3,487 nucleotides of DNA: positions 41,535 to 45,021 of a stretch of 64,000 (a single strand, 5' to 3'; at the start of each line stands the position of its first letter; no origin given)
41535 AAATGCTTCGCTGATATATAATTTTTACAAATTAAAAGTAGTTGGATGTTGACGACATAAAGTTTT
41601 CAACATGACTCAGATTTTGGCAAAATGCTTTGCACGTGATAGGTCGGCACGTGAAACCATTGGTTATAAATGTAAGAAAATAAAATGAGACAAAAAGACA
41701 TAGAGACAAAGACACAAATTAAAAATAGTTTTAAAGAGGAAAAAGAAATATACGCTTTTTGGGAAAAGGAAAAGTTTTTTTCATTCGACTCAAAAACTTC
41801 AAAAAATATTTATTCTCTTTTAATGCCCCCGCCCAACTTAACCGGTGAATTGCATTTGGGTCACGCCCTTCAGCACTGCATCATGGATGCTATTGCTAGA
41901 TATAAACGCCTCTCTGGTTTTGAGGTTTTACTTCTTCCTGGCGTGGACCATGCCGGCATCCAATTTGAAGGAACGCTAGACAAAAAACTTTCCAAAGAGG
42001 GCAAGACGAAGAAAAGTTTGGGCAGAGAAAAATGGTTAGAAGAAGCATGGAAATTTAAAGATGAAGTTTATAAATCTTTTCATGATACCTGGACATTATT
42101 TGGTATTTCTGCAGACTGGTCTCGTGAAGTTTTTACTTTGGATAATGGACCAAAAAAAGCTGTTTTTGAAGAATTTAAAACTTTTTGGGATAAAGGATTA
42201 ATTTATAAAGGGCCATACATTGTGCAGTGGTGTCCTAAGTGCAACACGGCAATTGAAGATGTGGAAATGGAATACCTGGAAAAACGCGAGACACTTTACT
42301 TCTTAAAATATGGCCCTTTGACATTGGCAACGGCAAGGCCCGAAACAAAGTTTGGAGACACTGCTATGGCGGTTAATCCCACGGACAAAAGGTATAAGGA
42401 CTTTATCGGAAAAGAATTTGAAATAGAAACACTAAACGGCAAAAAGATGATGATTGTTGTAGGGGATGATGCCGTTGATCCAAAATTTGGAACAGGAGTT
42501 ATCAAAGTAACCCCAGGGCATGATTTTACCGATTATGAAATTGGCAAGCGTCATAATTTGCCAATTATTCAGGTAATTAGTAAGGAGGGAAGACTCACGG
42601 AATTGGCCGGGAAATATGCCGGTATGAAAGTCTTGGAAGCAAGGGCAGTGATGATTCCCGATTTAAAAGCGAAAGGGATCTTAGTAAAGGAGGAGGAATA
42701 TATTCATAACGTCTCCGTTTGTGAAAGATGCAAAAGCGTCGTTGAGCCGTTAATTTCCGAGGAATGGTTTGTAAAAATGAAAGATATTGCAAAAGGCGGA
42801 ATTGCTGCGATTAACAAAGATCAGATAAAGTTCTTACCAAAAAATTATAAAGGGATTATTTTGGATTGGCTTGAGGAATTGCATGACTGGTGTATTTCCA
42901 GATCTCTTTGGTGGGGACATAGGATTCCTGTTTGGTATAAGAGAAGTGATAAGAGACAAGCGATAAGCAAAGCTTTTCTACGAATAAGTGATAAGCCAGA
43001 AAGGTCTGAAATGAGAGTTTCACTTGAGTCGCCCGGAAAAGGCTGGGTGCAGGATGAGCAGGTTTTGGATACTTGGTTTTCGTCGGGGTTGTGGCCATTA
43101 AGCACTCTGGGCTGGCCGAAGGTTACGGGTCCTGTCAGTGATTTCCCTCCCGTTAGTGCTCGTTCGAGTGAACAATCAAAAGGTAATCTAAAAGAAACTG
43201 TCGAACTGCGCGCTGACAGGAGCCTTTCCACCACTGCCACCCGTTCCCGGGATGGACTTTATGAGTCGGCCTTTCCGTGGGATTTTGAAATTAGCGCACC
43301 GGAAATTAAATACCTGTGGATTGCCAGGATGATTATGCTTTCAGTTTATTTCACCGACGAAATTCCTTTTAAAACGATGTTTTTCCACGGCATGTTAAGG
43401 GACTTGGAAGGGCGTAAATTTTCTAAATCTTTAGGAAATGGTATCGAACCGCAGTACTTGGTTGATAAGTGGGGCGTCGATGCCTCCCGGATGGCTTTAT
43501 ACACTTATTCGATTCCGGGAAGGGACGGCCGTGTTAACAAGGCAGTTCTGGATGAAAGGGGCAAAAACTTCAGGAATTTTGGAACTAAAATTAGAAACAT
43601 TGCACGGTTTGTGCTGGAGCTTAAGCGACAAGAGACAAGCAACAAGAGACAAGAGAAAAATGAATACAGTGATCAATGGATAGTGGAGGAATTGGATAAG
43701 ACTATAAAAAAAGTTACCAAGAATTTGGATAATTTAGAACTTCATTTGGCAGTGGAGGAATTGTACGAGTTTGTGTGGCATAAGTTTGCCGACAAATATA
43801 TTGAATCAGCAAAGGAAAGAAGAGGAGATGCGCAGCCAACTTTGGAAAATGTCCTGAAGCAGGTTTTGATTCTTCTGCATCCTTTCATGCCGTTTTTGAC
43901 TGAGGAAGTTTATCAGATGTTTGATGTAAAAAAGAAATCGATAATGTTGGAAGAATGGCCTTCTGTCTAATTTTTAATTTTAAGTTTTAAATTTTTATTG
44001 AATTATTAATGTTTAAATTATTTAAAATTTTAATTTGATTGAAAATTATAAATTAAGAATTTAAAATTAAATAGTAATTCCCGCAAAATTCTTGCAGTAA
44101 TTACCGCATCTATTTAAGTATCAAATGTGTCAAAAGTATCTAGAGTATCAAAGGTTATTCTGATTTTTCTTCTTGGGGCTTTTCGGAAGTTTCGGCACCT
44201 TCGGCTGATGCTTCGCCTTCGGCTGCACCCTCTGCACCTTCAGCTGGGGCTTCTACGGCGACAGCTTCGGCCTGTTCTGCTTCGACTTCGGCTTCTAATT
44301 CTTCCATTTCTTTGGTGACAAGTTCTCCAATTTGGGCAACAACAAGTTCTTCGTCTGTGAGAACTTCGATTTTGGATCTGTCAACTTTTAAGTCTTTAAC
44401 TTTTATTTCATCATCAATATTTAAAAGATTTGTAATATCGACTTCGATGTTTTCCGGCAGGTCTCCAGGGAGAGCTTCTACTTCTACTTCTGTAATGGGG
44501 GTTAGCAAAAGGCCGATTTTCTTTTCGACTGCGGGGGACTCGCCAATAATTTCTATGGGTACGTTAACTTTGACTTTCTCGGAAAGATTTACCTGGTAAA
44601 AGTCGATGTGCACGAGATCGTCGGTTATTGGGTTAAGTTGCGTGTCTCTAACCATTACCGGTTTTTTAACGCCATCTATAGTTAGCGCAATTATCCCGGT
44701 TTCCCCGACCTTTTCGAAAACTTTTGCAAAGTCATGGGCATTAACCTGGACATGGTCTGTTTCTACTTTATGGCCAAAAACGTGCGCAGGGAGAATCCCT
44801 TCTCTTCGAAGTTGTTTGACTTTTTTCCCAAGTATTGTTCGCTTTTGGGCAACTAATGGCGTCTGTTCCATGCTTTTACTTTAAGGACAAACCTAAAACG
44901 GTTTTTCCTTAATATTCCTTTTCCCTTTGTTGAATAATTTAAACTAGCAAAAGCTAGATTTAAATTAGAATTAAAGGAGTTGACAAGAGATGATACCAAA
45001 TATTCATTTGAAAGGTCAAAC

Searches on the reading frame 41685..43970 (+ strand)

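Call 12: search_protein_families(library=pfam, proteins=[window:41685-43970:+], max_evalue=0.001)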
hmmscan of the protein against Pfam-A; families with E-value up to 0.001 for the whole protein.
window:41685-43970:+ (761 aa): 4 families
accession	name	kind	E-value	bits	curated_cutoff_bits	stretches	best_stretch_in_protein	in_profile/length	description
PF00133.28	tRNA-synt_1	-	5.7e-111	371.6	22.7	2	22-485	2-324/414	tRNA synthetases class I (I, L, M and V)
PF08264.19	Anticodon_1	-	6e-32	111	25.1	1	663-760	1-106/148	Anticodon-binding domain of tRNA ligase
PF09334.17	tRNA-synt_1g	-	8.6e-22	77.9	20.1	2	53-194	11-134/391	tRNA synthetases class I (M)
PF13603.12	tRNA-synt_1_2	-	6.5e-06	26.2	25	1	245-306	88-148/185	Leucyl-tRNA synthetase, editing domain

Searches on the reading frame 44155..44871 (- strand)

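Call 12: search_protein_families(library=pfam, proteins=[window:44155-44871:-], max_evalue=0.001)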
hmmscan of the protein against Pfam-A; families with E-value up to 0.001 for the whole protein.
window:44155-44871:- (238 aa): 2 families
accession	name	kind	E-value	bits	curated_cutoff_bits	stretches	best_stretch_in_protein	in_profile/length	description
PF01386.24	Ribosomal_L25p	-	2.4e-20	73.2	23.6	1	6-91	1-82/82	Ribosomal L25p family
PF14693.11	Ribosomal_TL5_C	-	5.8e-20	71.9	27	1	99-181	1-80/84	Ribosomal protein TL5, C-terminal domain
